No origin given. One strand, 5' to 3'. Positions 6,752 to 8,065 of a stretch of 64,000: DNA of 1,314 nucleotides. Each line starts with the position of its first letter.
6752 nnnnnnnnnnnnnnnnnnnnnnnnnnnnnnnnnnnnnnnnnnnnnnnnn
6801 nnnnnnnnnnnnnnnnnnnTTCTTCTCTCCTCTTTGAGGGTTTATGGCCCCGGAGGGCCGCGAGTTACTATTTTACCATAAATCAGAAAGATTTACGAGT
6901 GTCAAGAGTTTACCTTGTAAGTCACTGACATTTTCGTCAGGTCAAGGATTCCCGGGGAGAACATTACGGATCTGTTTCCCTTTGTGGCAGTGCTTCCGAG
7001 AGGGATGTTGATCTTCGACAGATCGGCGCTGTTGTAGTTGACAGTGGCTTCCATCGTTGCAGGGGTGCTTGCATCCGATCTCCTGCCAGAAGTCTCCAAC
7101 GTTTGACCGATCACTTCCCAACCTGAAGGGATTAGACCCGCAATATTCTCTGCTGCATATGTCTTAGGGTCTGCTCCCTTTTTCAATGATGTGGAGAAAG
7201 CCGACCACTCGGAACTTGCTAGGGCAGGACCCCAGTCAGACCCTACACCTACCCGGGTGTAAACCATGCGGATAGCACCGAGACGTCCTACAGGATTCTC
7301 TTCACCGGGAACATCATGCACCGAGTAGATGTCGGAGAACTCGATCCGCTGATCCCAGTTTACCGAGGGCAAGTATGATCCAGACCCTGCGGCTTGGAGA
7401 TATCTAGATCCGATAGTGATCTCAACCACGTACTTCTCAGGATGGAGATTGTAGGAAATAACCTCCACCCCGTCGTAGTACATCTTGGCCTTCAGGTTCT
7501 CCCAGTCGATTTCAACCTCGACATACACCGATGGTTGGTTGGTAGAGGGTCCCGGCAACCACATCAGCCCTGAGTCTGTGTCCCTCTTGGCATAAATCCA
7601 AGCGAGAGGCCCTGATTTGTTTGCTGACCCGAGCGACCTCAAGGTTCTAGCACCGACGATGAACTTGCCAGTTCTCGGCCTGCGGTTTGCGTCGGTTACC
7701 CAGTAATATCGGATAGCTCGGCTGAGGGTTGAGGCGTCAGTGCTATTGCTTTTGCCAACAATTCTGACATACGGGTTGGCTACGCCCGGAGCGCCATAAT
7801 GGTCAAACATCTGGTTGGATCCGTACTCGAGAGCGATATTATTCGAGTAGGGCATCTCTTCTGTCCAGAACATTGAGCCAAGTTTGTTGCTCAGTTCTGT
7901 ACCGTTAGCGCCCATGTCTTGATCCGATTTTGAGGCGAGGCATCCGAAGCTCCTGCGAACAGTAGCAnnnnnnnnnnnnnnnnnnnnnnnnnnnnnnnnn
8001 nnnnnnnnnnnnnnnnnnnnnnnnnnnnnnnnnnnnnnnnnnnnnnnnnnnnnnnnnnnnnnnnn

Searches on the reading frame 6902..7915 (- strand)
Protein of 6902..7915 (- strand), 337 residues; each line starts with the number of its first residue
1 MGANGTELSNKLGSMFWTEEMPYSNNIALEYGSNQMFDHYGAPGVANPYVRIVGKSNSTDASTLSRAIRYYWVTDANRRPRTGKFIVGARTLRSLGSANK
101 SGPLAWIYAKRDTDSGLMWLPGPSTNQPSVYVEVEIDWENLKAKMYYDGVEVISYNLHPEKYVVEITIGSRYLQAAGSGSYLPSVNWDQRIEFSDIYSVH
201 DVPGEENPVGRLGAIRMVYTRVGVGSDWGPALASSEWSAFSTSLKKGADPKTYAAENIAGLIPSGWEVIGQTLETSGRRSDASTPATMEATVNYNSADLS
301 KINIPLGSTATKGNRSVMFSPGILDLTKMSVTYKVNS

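Call 37: find_encoding_contigs(protein=window:6902-7915:-, flank=2000, max_places=4)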
Protein window:6902-7915:- (337 aa): no gene with exactly this product is on record in the collection.
